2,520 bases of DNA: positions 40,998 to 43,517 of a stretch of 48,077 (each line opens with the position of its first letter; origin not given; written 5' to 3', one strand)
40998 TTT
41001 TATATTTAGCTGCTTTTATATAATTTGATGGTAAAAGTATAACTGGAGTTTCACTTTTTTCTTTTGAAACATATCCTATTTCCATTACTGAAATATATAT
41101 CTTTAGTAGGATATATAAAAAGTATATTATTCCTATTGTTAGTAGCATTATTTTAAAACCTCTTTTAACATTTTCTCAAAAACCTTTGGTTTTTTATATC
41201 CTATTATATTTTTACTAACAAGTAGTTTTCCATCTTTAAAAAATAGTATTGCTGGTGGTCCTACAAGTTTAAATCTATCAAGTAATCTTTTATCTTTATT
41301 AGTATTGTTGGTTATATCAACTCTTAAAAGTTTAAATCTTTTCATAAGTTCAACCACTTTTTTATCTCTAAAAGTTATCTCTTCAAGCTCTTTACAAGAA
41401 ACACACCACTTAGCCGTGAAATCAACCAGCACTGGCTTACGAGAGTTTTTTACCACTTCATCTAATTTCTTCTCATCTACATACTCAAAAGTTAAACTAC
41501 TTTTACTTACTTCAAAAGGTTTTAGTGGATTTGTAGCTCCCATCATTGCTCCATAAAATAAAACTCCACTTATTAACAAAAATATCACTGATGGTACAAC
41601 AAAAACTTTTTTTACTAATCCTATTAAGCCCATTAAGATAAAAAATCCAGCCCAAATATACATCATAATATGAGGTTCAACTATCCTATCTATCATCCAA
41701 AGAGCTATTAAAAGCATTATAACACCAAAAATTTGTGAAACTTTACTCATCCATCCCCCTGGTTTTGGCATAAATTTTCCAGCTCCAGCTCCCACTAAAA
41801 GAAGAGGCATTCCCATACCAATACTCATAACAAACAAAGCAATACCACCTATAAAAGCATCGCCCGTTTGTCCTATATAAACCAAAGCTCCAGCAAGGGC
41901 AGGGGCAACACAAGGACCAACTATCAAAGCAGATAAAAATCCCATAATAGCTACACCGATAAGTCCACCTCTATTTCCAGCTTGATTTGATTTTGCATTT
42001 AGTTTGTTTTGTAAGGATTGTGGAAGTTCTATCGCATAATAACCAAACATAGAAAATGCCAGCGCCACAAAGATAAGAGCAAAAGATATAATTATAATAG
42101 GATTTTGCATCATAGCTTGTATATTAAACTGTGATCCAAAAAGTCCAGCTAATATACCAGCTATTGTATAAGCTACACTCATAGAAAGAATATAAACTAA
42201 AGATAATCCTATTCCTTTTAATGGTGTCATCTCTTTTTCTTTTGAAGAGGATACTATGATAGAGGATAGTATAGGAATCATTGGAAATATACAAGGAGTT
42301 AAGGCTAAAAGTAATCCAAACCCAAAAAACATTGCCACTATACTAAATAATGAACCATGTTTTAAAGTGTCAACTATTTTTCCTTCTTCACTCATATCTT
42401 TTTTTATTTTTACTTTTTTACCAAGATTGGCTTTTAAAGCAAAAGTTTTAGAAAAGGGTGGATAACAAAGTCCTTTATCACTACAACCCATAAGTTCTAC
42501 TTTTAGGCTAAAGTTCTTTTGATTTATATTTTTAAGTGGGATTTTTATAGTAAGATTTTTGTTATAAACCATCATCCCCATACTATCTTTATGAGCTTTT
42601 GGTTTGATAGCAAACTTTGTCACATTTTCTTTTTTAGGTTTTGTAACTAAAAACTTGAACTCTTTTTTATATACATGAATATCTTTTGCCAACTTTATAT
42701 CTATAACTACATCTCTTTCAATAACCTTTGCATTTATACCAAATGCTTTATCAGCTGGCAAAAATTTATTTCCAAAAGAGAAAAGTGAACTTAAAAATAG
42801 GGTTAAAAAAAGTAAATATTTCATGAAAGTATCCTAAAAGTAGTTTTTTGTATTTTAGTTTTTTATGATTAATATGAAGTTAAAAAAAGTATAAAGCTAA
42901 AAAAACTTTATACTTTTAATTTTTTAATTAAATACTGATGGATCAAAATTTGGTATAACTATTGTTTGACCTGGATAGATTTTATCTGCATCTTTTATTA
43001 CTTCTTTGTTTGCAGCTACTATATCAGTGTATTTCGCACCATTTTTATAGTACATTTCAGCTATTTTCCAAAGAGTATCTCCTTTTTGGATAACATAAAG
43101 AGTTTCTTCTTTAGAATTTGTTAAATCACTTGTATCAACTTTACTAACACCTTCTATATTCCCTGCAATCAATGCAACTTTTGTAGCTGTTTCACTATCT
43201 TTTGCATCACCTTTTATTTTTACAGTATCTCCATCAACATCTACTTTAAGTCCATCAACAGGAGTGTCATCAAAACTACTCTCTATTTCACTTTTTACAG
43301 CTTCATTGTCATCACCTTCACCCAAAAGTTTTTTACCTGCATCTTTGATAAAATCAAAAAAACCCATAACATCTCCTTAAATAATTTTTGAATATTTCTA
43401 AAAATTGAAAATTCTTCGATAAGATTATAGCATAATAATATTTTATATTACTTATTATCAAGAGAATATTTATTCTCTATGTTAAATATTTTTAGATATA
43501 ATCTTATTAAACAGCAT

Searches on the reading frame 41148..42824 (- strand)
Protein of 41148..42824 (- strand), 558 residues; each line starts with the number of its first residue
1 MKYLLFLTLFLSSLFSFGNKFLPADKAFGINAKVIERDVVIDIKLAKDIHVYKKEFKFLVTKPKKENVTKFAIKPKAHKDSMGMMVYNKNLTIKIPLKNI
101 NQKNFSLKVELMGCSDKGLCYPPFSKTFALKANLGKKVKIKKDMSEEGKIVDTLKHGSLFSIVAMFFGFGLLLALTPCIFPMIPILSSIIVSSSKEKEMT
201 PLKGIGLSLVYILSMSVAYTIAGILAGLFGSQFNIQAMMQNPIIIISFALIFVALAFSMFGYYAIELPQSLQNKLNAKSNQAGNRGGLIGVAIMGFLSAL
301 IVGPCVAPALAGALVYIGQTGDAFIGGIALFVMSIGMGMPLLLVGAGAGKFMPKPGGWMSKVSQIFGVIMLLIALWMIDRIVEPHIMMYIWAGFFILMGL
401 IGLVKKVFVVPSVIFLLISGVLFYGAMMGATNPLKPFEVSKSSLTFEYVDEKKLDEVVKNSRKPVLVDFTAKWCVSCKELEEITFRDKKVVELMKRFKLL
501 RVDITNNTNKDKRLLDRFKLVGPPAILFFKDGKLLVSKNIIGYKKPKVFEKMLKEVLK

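Call 43: search_protein_families(library=pfam, proteins=[window:41148-42824:-], max_evalue=0.00001)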
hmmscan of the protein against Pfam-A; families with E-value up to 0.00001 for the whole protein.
window:41148-42824:- (558 aa): 6 families
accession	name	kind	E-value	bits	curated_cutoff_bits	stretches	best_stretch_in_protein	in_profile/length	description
PF02683.22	DsbD_TM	-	1.1e-85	286.8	27.1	1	161-382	3-219/219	Cytochrome C biogenesis protein transmembrane domain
PF11412.14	DsbD_N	-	2.3e-20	73.2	25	1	19-130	2-117/119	Thiol:disulfide interchange protein DsbD, N-terminal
PF13899.12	Thioredoxin_7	-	1e-13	51.6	27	1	456-530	11-82/83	Thioredoxin-like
PF00085.26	Thioredoxin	-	3.8e-13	49.8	23.5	1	449-554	5-102/103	Thioredoxin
PF13098.12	Thioredoxin_2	-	2.1e-11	44.5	27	1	459-553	2-104/104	Thioredoxin-like domain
PF13386.12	DsbD_2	-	2.6e-09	37.7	24.9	1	166-375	2-198/199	Cytochrome C biogenesis protein transmembrane region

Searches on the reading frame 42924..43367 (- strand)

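Call 43: search_protein_families(library=pfam, proteins=[window:42924-43367:-], max_evalue=0.00001)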
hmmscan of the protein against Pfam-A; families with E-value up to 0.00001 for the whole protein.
window:42924-43367:- (147 aa): 2 families
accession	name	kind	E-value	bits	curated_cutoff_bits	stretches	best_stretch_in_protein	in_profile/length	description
PF01476.26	LysM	-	5.9e-13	49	20.9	1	91-139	1-43/43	LysM domain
PF04972.22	BON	-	1.9e-07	31.7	27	1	22-79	7-62/69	BON domain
